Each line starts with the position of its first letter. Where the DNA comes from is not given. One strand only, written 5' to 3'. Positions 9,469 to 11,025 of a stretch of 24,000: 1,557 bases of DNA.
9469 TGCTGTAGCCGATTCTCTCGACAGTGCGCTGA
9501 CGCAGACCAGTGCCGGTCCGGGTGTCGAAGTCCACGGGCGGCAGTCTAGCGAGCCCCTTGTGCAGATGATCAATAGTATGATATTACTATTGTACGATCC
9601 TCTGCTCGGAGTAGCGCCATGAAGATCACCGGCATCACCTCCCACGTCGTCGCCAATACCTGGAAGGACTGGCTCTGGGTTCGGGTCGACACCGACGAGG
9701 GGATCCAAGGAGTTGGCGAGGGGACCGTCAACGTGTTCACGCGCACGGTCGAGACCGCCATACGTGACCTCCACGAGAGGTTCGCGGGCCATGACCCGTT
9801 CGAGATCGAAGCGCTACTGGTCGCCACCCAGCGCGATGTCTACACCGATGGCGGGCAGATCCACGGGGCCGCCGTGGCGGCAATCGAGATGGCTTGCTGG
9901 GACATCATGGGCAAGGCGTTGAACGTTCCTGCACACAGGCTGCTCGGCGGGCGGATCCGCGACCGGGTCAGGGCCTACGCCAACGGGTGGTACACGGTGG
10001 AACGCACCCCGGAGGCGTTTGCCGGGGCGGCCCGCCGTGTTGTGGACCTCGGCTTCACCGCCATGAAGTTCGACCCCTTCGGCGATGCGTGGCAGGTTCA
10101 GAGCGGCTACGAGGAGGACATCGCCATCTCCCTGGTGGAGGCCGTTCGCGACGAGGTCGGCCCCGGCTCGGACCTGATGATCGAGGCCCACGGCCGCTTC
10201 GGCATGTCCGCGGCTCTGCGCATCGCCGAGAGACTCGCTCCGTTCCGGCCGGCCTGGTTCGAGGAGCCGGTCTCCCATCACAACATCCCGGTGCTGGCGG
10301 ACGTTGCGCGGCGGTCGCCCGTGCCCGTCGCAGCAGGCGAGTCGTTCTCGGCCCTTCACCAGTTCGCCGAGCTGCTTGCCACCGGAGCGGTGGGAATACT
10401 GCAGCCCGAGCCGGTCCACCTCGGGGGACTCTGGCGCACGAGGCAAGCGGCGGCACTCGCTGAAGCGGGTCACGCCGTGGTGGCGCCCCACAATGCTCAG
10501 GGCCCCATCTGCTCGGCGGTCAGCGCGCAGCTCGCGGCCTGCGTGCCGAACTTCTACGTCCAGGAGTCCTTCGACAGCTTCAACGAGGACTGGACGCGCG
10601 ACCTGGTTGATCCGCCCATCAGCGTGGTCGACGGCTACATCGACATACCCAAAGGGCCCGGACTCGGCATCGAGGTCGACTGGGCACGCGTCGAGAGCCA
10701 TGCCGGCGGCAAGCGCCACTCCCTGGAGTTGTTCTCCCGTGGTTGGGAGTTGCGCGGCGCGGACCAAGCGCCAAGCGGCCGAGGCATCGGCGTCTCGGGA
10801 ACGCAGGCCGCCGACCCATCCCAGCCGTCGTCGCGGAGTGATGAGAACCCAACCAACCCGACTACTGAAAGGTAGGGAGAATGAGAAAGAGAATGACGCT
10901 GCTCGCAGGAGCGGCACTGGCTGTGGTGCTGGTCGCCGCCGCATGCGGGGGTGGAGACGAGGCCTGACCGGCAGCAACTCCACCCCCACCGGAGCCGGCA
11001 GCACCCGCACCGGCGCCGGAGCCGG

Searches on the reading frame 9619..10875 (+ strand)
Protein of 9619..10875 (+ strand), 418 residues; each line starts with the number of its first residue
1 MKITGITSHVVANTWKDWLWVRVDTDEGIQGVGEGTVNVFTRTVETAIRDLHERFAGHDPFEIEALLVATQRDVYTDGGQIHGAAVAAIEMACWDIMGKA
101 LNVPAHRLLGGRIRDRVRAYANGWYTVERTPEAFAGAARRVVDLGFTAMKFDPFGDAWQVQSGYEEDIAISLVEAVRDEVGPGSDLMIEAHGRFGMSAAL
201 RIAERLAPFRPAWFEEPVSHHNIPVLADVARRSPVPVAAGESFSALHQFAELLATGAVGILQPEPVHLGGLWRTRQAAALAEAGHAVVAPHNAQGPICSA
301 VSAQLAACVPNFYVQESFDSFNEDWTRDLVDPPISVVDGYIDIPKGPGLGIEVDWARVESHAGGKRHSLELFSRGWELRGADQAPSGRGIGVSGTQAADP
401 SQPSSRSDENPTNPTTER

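Call 9: search_protein_families(library=pfam, proteins=[window:9619-10872:+])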
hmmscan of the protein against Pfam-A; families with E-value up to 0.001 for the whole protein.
window:9619-10872:+ (418 aa): 2 families
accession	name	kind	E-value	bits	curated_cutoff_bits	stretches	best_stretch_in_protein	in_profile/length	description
PF13378.12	MR_MLE_C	-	1e-64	218.7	29.4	1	135-355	3-217/219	Enolase C-terminal domain-like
PF02746.21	MR_MLE_N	-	1.2e-16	61.4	22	1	19-110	29-117/117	Mandelate racemase / muconate lactonizing enzyme, N-terminal domain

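Call 10: find_encoding_contigs(protein=window:9619-10875:+, flank=10000, max_places=10)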
Protein window:9619-10875:+ (418 aa): 20 contigs read that carry it; 10 places shown.
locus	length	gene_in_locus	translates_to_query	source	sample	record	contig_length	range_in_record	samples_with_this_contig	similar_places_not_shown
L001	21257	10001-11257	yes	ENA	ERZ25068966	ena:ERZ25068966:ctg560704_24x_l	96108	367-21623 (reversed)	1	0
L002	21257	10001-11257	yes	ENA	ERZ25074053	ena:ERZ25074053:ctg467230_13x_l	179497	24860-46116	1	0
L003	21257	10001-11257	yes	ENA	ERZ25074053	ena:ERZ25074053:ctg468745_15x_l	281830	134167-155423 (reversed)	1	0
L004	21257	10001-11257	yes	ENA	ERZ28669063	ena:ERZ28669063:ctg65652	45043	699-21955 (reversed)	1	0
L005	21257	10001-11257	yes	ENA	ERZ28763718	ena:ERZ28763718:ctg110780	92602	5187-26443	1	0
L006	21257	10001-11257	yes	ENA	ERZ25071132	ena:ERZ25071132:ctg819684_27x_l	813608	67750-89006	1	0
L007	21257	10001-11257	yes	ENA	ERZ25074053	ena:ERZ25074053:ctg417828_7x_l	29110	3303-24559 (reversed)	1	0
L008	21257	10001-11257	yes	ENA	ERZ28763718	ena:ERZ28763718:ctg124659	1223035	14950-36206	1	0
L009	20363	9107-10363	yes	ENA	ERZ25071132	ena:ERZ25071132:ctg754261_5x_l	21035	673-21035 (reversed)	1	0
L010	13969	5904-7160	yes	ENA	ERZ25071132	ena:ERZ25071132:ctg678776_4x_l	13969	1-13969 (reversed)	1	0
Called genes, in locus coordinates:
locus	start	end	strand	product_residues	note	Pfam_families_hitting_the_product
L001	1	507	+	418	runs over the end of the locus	PF13173:AAA_14, PF13635:DUF4143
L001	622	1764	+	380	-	PF02661:Fic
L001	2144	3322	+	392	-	PF13191:AAA_16, PF13401:AAA_22 (weak)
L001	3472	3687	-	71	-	-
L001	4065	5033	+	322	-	PF13784:Fic_N, PF02661:Fic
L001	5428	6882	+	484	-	PF01844:HNH (weak)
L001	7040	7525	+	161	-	PF13577:SnoaL_4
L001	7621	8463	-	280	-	PF00753:Lactamase_B, PF23023:Anti-Pycsar_Apyc1, PF12706:Lactamase_B_2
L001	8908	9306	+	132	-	PF14863:Alkyl_sulf_dimr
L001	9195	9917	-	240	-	PF00392:GntR, PF07729:FCD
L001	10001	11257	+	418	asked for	PF02746:MR_MLE_N, PF13378:MR_MLE_C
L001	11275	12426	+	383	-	PF13407:Peripla_BP_4, PF00532:Peripla_BP_1, PF13458:Peripla_BP_6, PF13377:Peripla_BP_3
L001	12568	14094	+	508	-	PF00005:ABC_tran, PF13304:AAA_21 (faint), PF00005:ABC_tran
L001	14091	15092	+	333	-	PF02653:BPD_transp_2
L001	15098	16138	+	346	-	PF02653:BPD_transp_2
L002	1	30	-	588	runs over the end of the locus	PF21752:DACNG, PF21750:DACNH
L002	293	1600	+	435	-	PF13191:AAA_16, PF13604:AAA_30 (weak), PF13401:AAA_22, PF13412:HTH_24 (faint)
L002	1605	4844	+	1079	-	PF04313:HSDR_N, PF00270:DEAD (weak), PF04851:ResIII, PF18766:SWI2_SNF2, PF22679:T1R_D3-like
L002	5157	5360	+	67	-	-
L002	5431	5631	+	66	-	-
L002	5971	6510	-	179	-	-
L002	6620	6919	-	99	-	-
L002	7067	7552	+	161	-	PF13577:SnoaL_4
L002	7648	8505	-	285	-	PF23023:Anti-Pycsar_Apyc1, PF00753:Lactamase_B, PF12706:Lactamase_B_2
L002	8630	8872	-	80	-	-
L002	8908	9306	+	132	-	PF14863:Alkyl_sulf_dimr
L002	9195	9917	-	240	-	PF00392:GntR, PF07729:FCD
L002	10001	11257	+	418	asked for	PF02746:MR_MLE_N, PF13378:MR_MLE_C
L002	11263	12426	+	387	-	PF13407:Peripla_BP_4, PF00532:Peripla_BP_1, PF13458:Peripla_BP_6, PF13377:Peripla_BP_3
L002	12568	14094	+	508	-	PF00005:ABC_tran, PF13304:AAA_21 (faint), PF00005:ABC_tran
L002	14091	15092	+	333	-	PF02653:BPD_transp_2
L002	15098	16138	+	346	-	PF02653:BPD_transp_2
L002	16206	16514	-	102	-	PF02452:PemK_toxin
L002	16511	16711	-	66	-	PF07362:CcdA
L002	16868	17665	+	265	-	PF01557:FAA_hydrolase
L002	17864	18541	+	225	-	PF00072:Response_reg, PF00486:Trans_reg_C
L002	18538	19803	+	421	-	PF00672:HAMP, PF00512:HisKA, PF02518:HATPase_c, PF13589:HATPase_c_3 (weak)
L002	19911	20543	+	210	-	-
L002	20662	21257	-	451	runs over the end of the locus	PF00370:FGGY_N, PF02782:FGGY_C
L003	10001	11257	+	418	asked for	PF02746:MR_MLE_N, PF13378:MR_MLE_C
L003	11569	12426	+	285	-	PF13407:Peripla_BP_4, PF00532:Peripla_BP_1, PF13377:Peripla_BP_3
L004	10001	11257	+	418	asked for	PF02746:MR_MLE_N, PF13378:MR_MLE_C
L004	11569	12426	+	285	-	PF13407:Peripla_BP_4, PF00532:Peripla_BP_1, PF13458:Peripla_BP_6, PF13377:Peripla_BP_3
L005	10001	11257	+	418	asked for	PF02746:MR_MLE_N, PF13378:MR_MLE_C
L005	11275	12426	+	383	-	PF13407:Peripla_BP_4, PF00532:Peripla_BP_1, PF13458:Peripla_BP_6, PF13377:Peripla_BP_3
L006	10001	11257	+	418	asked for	PF02746:MR_MLE_N, PF13378:MR_MLE_C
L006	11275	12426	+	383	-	PF13407:Peripla_BP_4, PF00532:Peripla_BP_1, PF13458:Peripla_BP_6, PF13377:Peripla_BP_3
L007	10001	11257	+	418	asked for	PF02746:MR_MLE_N, PF13378:MR_MLE_C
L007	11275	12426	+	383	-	PF13407:Peripla_BP_4, PF00532:Peripla_BP_1, PF13458:Peripla_BP_6, PF13377:Peripla_BP_3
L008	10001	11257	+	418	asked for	PF02746:MR_MLE_N, PF13378:MR_MLE_C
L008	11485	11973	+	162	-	PF13407:Peripla_BP_4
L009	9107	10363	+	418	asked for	PF02746:MR_MLE_N, PF13378:MR_MLE_C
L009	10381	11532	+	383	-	PF13407:Peripla_BP_4, PF00532:Peripla_BP_1, PF13458:Peripla_BP_6, PF13377:Peripla_BP_3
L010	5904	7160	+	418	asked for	PF02746:MR_MLE_N, PF13378:MR_MLE_C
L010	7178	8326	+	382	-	PF13407:Peripla_BP_4, PF00532:Peripla_BP_1, PF13458:Peripla_BP_6, PF13377:Peripla_BP_3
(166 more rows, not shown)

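Call 17: find_related_loci(query=window:9619-10872:+, collection=genome_contigs, flank=10000)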
Query window:9619-10872:+ (418 aa) in genome_contigs; peptide patterns used: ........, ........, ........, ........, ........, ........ (x = any residue, [..] = any of these).
270 stretches matched a pattern; 231 encode a relative of the query (tblastn E <= 1e-3); the best 80 are kept; 80 distinct loci.
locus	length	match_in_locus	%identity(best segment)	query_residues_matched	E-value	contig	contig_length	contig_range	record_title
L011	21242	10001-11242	78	1-410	0e+0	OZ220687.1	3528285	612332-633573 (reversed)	MAG: Acidimicrobiales bacterium isolate 3e3f92a6-18ad-429f-812c-c77ddcffca8d genome assembly, chromosome: 1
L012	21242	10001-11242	79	1-410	0e+0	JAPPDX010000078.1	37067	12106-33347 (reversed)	MAG: bacterium isolate IRC4_bin_37 NODE_940_length_37067_cov_13.7755, whole genome shotgun sequence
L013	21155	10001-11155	82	1-385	0e+0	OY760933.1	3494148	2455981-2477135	MAG: Acidimicrobiales bacterium isolate b23e3463-bb66-4d81-aeee-4505f53c6dd8 genome assembly, chromosome: 1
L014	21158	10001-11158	80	1-386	0e+0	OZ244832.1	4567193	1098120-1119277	MAG: Candidatus Aldehydirespirator sp. isolate 45bd059b-89eb-4db7-924e-096435c6defb genome assembly, chromosome: 1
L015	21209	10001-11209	76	1-417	0e+0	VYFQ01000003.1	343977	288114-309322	MAG: Acidimicrobiaceae bacterium isolate SB0677_bin_3 NODE_3_length_343977_cov_59.379813, whole genome shotgun sequence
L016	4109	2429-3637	75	1-417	0e+0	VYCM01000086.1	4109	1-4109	MAG: Acidimicrobiaceae bacterium isolate SB0675_bin_16 NODE_7213_length_4109_cov_46.962753, whole genome shotgun sequenc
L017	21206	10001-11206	74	1-417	0e+0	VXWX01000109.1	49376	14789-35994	MAG: Acidimicrobiaceae bacterium isolate SB0668_bin_28 NODE_335_length_49376_cov_135.901016, whole genome shotgun sequen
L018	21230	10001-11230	74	1-409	0e+0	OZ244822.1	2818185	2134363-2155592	MAG: Candidatus Aldehydirespirator sp. isolate 35bfcaf5-8220-4494-8a82-73b50c7a5dd2 genome assembly, chromosome: 1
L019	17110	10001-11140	79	1-380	0e+0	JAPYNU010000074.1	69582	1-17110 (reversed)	MAG: Candidatus Aldehydirespirator catecholifindens isolate m_calh10 Seq74, whole genome shotgun sequence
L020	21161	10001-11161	62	1-387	2e-163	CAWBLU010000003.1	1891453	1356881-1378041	MAG: uncultured Chloroflexia bacterium isolate MFD02416.bin.1.291 genome assembly, contig: contig_2514, whole genome sho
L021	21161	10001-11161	60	1-387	1e-159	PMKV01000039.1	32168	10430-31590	MAG: Chloroflexi bacterium isolate fen_1042 73.20120600_E1D.47_contig_5300, whole genome shotgun sequence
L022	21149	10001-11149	60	1-383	2e-158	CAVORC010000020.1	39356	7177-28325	MAG: uncultured Chloroflexia bacterium isolate MFD09964.bin.2.61 genome assembly, contig: contig_37472, whole genome sho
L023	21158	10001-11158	60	1-387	2e-157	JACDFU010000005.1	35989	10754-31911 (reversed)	MAG: Chloroflexi bacterium isolate MGR_bin394 SD2906_NODE_71_length_35989_cov_1.331660, whole genome shotgun sequence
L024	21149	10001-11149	60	1-383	1e-156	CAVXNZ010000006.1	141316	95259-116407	MAG: uncultured Chloroflexia bacterium isolate MFD01721.bin.1.126 genome assembly, contig: contig_44102, whole genome sh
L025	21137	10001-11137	60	1-379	4e-156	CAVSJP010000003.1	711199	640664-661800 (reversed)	MAG: uncultured Chloroflexia bacterium isolate MFD01721.bin.1.301 genome assembly, contig: contig_26279, whole genome sh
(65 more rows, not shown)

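Call 27: search_protein_families(library=ncbifam, proteins=[L002:11263-12423:+, L002:12568-14091:+, L002:14091-15089:+, L002:15098-16135:+, L002:10001-11254:+, L002:9195-9917:-, L002:16868-17662:+], max_evalue=1e-10)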
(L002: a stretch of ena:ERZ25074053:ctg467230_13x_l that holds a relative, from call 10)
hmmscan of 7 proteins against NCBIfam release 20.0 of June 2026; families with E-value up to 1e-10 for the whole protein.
L002:11263-12423:+ (387 aa): 8 families
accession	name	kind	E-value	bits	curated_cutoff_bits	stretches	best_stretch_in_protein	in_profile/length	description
NF041827.1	YtfQ_transport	equivalog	4.4e-69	232.8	510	1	99-379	22-308/320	galactofuranose ABC transporter, galactofuranose-binding protein YtfQ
NF007936.0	PRK10653.1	equivalog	3.8e-55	187.3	337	1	133-370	58-289/295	ribose ABC transporter substrate-binding protein RbsB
NF007254.0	PRK09701.1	equivalog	2.4e-30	105.8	335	1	129-345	54-273/311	D-allose transporter substrate-binding protein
TIGR02634.1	xylF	equivalog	3.4e-18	66.3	389.55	1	115-340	12-236/302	D-xylose ABC transporter substrate-binding protein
NF047341.1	lactose_RbsR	equivalog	2.5e-15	56.7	382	1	122-324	84-274/331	ribose utilization transcriptional repressor RbsR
NF007075.0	PRK09526.1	subfamily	5.7e-14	51.8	340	1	130-326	93-280/358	LacI family DNA-binding transcriptional regulator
NF007979.0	PRK10703.1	equivalog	1.5e-12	47.3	501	1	133-353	91-304/341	HTH-type transcriptional repressor PurR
NF007449.0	PRK10014.1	subfamily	4.4e-12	45.7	310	1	127-316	92-273/342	Mal regulon transcriptional regulator MalI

L002:12568-14091:+ (508 aa): 178 families (the best 25 are shown)
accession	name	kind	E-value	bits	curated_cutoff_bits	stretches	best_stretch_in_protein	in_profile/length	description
NF041861.1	YtfR_transport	equivalog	8.1e-143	476.4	850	1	10-499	3-489/492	galactofuranose ABC transporter, ATP-binding protein YtfR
NF008442.0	PRK11288.1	equivalog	2.4e-138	461.6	689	1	9-500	8-495/504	L-arabinose ABC transporter ATP-binding protein AraG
NF008030.0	PRK10762.1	equivalog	6.3e-127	424.3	745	1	12-498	8-489/501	ribose ABC transporter ATP-binding protein RbsA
NF010069.0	PRK13549.1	equivalog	1.9e-123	412.7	699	1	11-497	8-498/513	xylose ABC transporter ATP-binding protein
NF008215.0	PRK10982.1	equivalog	1.9e-117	393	828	1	10-498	15-500/506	galactose/methyl galactoside ABC transporter ATP-binding protein MglA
NF007253.0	PRK09700.1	equivalog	1.4e-115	386.8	772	1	7-500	4-506/510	D-allose ABC transporter ATP-binding protein AlsA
NF040905.2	GguA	equivalog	9.8e-115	383.8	810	1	12-500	5-500/500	multiple monosaccharide ABC transporter ATP-binding protein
NF011967.0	PRK15439.1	equivalog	1.8e-111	373.1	586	1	7-499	10-498/510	autoinducer 2 ABC transporter ATP-binding protein LsrA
TIGR02633.1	xylG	equivalog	8.5e-109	364.3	723.65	1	13-496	6-495/500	D-xylose ABC transporter ATP-binding protein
NF047930.1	ABC_ATP_B6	equivalog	3.5e-94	316.2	670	1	9-500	3-508/510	putative B6 ABC transporter ATP-binding protein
TIGR03375.1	type_I_sec_LssB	subfamily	2.5e-52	178.1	693.1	2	22-231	481-687/696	type I secretion system permease/ATPase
TIGR01188.1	drrA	subfamily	1.5e-50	172.2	312.45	2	16-235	1-214/302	daunorubicin resistance ABC transporter, ATP-binding protein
TIGR03873.1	F420-0_ABC_ATP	hypoth_equivalog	2.5e-50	171.1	372.4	2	10-251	3-243/256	putative F420-0 ABC transporter ATP-binding protein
TIGR03410.1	urea_trans_UrtE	equivalog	3.4e-49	167.4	285.8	2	23-237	15-224/230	urea ABC transporter ATP-binding subunit UrtE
NF010060.0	PRK13537.1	equivalog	4.8e-48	163.6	521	2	7-232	14-233/314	nodulation factor ABC transporter ATP-binding protein NodI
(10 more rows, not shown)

L002:14091-15089:+ (333 aa): 9 families
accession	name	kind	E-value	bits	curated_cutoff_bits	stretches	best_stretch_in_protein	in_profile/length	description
NF041862.1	YtfT_transport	equivalog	1.8e-49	168.7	535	1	55-323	60-324/339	galactofuranose ABC transporter, ATP-binding protein YtfT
NF008441.0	PRK11285.1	equivalog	1.9e-38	132.4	378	1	13-322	18-322/333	L-arabinose ABC transporter permease AraH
NF007067.0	PRK09512.1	equivalog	9.7e-38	130.1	398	1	29-323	24-317/321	ribose ABC transporter permease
NF008630.0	PRK11618.1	equivalog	3.3e-34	118.6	363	1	55-321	40-307/331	galactofuranose ABC transporter, permease protein YjfF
NF040906.3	GguB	equivalog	9.1e-34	117.3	450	2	174-324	221-370/375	multiple monosaccharide ABC transporter permease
NF007014.0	PRK09478.1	equivalog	9.2e-34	117.3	386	1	21-323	12-328/336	galactose/methyl galactoside ABC transporter permease MglC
NF007252.0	PRK09699.1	equivalog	1.3e-29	103.6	396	1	21-322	22-320/326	D-allose ABC transporter permease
NF011961.0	PRK15432.1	equivalog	1.3e-27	96.9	388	1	24-332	10-313/344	autoinducer 2 ABC transporter permease LsrC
NF011612.1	PRK15038.1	equivalog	3.7e-18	65.8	500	1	63-320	44-302/322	autoinducer 2 ABC transporter permease LsrD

L002:15098-16135:+ (346 aa): 10 families
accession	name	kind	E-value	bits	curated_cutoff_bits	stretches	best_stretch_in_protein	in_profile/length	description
NF008630.0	PRK11618.1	equivalog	1.4e-69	234.9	363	1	39-339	16-316/331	galactofuranose ABC transporter, permease protein YjfF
NF007067.0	PRK09512.1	equivalog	2.2e-57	194.6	398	1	38-331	25-316/321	ribose ABC transporter permease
NF008441.0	PRK11285.1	equivalog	1.8e-55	188.4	378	1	43-334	40-325/333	L-arabinose ABC transporter permease AraH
NF040906.3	GguB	equivalog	1.9e-53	182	450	2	193-331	230-368/375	multiple monosaccharide ABC transporter permease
NF007252.0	PRK09699.1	equivalog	2.6e-39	135.4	396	1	42-335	36-324/326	D-allose ABC transporter permease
NF007014.0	PRK09478.1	equivalog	5e-38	131.3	386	1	39-333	22-329/336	galactose/methyl galactoside ABC transporter permease MglC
NF041862.1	YtfT_transport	equivalog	1.5e-34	119.7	535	1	51-333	49-325/339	galactofuranose ABC transporter, ATP-binding protein YtfT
NF011961.0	PRK15432.1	equivalog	1.5e-30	106.6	388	1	43-328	21-300/344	autoinducer 2 ABC transporter permease LsrC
NF011612.1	PRK15038.1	equivalog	5.5e-25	88.2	500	1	68-334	41-307/322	autoinducer 2 ABC transporter permease LsrD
TIGR03408.1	urea_trans_UrtC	equivalog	3.3e-12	46.7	296.2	1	107-329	85-304/313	urea ABC transporter permease subunit UrtC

L002:10001-11254:+ (418 aa): 9 families
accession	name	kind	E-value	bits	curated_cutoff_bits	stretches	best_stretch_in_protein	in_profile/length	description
NF040790.2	glucon_galact_dh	equivalog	2.7e-93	312.9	750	1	14-362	20-370/390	bifunctional D-gluconate/D-galactonate dehydratase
NF010624.0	PRK14017.1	equivalog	3.7e-83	279.7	311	1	1-362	1-361/382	galactonate dehydratase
NF043051.1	ManoateDhtManD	equivalog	1.1e-47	162.8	550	2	168-361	190-383/403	D-mannonate dehydratase ManD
NF011654.0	PRK15072.1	subfamily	1.5e-43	149.2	430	2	167-356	190-379/404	D-galactonate dehydratase family protein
NF047820.1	TalGalacDh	equivalog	8e-31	107.3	500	1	18-353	38-356/371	L-talarate/galactarate dehydratase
TIGR02534.1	mucon_cyclo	subfamily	8.5e-29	100.7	334.95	1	14-360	25-364/368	muconate/chloromuconate family cycloisomerase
NF040866.1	AraD_Arch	equivalog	1.3e-27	96.7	650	1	17-355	33-363/372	arabinonate dehydratase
NF043002.1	HProlDhtase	equivalog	3e-25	88.9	500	1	21-355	36-356/366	cis-3-hydroxy-L-proline dehydratase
NF011968.0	PRK15440.1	equivalog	7.8e-24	84.3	393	1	74-354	114-384/395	L-rhamnonate dehydratase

L002:9195-9917:- (240 aa): 5 families
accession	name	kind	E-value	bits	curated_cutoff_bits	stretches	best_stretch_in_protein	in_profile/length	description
NF003011.0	PRK03837.1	subfamily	6e-25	88.3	260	1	14-227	17-230/241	transcriptional regulator NanR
NF007741.0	PRK10421.1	equivalog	1.7e-18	66.9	311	1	15-229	12-232/262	transcriptional regulator LldR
TIGR03338.1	phnR_burk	equivalog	2.2e-16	60.1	271.5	0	104-226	85-209/212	phosphonate utilization associated transcriptional regulator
NF007442.0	PRK09990.1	equivalog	2.8e-16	59.7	301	1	15-171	15-172/256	transcriptional regulator GlcC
NF007001.0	PRK09464.1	equivalog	8.3e-11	42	330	1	18-180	18-178/254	pyruvate dehydrogenase complex transcriptional repressor PdhR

L002:16868-17662:+ (265 aa): 4 families
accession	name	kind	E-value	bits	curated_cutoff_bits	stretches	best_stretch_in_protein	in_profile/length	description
NF008461.0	PRK11342.1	equivalog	4.9e-83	278.5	350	1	4-263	4-262/269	2-keto-4-pentenoate hydratase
TIGR03220.1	catechol_dmpE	equivalog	1.6e-61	208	408.8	1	19-259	15-254/255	2-oxopent-4-enoate hydratase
TIGR02312.1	HpaH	equivalog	7.2e-53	179.8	351.5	1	2-260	3-266/267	2-oxo-hept-4-ene-1,7-dioate hydratase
TIGR03218.1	catechol_dmpH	equivalog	5.2e-51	173.5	350.55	1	33-259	36-262/263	2-oxo-3-hexenedioate decarboxylase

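Call 28: search_solved_structures(query=L002:11263-12423:+, max_evalue=1e-10)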
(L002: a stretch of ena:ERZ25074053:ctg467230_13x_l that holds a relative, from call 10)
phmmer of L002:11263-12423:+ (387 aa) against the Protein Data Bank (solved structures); distinct sequences matched with E-value up to 1e-10: 54.
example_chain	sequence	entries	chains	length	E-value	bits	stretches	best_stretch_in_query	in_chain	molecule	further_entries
6hyh_A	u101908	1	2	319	1.9e-63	218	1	101-377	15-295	Periplasmic binding protein/LacI transcriptional regulator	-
6hbd_A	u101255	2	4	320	1.9e-63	218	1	101-377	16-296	ABC transporter periplasmic-binding protein YtfQ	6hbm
6hb0_A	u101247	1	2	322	1.9e-63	218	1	101-377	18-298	ABC transporter periplasmic-binding protein YtfQ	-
5ocp_A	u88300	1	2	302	1.5e-52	182.1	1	104-362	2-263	Periplasmic binding protein/LacI transcriptional regulator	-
2vk2_A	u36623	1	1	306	2.2e-52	181.6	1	103-370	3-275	ABC TRANSPORTER PERIPLASMIC-BINDING PROTEIN YTFQ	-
2ioy_A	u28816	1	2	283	1.1e-49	172.7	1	133-379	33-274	Periplasmic sugar-binding protein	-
1dbp_A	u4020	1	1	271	2e-44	155.4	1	132-367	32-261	D-RIBOSE-BINDING PROTEIN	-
1drk_A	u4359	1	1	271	1.6e-43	152.4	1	132-367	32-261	D-RIBOSE-BINDING PROTEIN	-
1urp_A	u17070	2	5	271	1.6e-43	152.4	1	132-367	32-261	D-RIBOSE-BINDING PROTEIN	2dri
1ba2_A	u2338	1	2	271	2.3e-43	151.9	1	132-367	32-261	D-RIBOSE-BINDING PROTEIN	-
2gx6_A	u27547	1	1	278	4e-43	151.1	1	132-366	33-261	D-ribose-binding periplasmic protein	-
1drj_A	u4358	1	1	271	1.8e-42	149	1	132-367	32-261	D-RIBOSE-BINDING PROTEIN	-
4zjp_A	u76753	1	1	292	5.3e-41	144.2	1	134-369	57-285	Monosaccharide-transporting ATPase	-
7e7m_A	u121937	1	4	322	5.4e-41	144.1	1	87-381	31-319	D-ribose ABC transporter substrate-binding protein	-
4yv7_A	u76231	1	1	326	1.1e-37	133.2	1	101-377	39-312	Periplasmic binding protein/LacI transcriptional regulator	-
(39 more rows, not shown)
